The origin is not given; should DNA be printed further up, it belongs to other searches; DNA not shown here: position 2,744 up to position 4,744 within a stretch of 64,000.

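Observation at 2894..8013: Glycoconjugate module: ABC exporter + WecA-like phosphotransferase with novel C-terminal domain + ArnT/PMT_2-like transferase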

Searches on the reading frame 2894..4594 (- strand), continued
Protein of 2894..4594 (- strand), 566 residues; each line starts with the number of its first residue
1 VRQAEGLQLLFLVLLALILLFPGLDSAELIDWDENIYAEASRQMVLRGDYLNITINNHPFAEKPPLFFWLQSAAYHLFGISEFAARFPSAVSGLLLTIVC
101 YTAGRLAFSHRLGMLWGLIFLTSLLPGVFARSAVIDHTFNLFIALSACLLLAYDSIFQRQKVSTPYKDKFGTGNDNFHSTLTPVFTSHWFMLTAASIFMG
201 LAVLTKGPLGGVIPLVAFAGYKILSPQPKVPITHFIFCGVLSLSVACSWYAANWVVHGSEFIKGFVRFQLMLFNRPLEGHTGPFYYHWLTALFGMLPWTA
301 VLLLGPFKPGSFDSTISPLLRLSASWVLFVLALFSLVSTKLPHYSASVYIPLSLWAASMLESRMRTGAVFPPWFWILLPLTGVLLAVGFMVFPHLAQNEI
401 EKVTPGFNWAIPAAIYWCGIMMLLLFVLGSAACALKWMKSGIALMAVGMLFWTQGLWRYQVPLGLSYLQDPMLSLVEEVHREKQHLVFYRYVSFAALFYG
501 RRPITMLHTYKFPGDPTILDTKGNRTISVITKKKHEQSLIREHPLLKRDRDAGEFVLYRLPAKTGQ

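Call 57: search_solved_structures(query=window:2894-4594:-, max_evalue=0.01)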
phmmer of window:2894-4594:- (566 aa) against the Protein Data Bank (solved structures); distinct sequences matched with E-value up to 0.01: 1.
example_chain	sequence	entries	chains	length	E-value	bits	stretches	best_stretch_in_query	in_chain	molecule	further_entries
5ezm_A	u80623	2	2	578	4.3e-18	68.3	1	6-451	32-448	4-amino-4-deoxy-L-arabinose transferase or related glycosyltransferases of PMT family | 4-amino-4-deoxy-L-arabinose (L-Ara4N) transferase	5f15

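Call 59: search_solved_structures(query=window:2894-4594:-, max_evalue=0.01, show_alignments=1)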
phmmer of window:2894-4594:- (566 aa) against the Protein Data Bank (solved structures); distinct sequences matched with E-value up to 0.01: 1.
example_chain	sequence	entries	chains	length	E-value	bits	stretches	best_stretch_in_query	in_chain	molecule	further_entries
5ezm_A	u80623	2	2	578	4.3e-18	68.3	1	6-451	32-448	4-amino-4-deoxy-L-arabinose transferase or related glycosyltransferases of PMT family | 4-amino-4-deoxy-L-arabinose (L-Ara4N) transferase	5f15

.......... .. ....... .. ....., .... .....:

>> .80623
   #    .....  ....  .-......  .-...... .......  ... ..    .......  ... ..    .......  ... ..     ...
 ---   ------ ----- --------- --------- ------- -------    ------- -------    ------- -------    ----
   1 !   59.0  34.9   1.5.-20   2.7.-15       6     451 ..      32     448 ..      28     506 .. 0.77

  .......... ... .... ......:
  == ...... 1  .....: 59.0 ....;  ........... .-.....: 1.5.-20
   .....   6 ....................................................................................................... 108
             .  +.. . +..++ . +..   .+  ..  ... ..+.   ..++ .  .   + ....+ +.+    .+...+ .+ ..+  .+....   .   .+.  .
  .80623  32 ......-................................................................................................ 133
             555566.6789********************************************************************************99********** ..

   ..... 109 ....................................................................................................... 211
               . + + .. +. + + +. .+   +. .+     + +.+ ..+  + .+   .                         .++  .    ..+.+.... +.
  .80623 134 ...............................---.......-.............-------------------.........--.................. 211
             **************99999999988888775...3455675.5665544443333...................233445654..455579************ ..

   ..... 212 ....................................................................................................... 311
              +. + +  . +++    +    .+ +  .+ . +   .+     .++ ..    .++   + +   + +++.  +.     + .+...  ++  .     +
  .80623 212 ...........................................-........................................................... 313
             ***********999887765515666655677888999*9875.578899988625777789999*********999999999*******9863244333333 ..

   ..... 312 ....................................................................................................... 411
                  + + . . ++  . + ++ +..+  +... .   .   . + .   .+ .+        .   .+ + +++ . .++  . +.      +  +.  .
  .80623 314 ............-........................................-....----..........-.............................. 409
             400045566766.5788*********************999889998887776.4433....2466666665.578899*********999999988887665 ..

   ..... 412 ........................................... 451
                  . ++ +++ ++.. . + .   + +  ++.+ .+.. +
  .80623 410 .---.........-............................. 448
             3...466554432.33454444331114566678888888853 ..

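Call 74: search_protein_families(library=ncbifam, proteins=[L087:2397-3323:-], max_evalue=0.00001)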
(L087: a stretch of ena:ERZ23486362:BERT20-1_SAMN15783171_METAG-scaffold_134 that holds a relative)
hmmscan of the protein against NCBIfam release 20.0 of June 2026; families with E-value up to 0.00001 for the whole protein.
L087:2397-3323:- (308 aa): 9 families
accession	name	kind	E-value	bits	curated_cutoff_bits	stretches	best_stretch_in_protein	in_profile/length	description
TIGR04182.1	glyco_TIGR04182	equivalog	7e-68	229.1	325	1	7-298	2-290/293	S-layer glycoprotein N-glycosyltransferase AglJ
NF041391.1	DPhHxTase_Halo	equivalog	9.6e-23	80.3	375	1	13-225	3-210/213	dolichyl-phosphate hexose transferase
NF058614.1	PPMAGASynPpgS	equivalog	2.2e-13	50.1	370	1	8-197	3-199/226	polyprenyl-phospho-N-acetylgalactosaminyl synthase PpgS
NF010496.0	PRK13915.1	equivalog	4.1e-11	42.5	262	1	4-108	30-147/307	glucosyl-3-phosphoglycerate synthase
NF047588.1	GlcsyltransPgfSStrep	equivalog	5.4e-08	32.4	500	1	6-281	2-283/308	glycosyltransferase PgfS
TIGR04283.1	glyco_like_mftF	equivalog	7e-08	32.3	182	1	7-107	1-100/221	TIGR04283 family arsenosugar biosynthesis glycosyltransferase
TIGR03937.1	PgaC_IcaA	equivalog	1.7e-07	30.6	422.3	1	5-107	45-154/407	poly-beta-1,6-N-acetyl-D-glucosamine synthase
NF053846.1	glyco_with_XrtP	equivalog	1.8e-06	26.9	520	1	9-51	45-87/440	XrtP-associated glycosyltransferase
NF007986.1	PRK10714.1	equivalog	5.2e-06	25.7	529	1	6-249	7-250/316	undecaprenyl-phosphate 4-deoxy-4-formamido-L-arabinose transferase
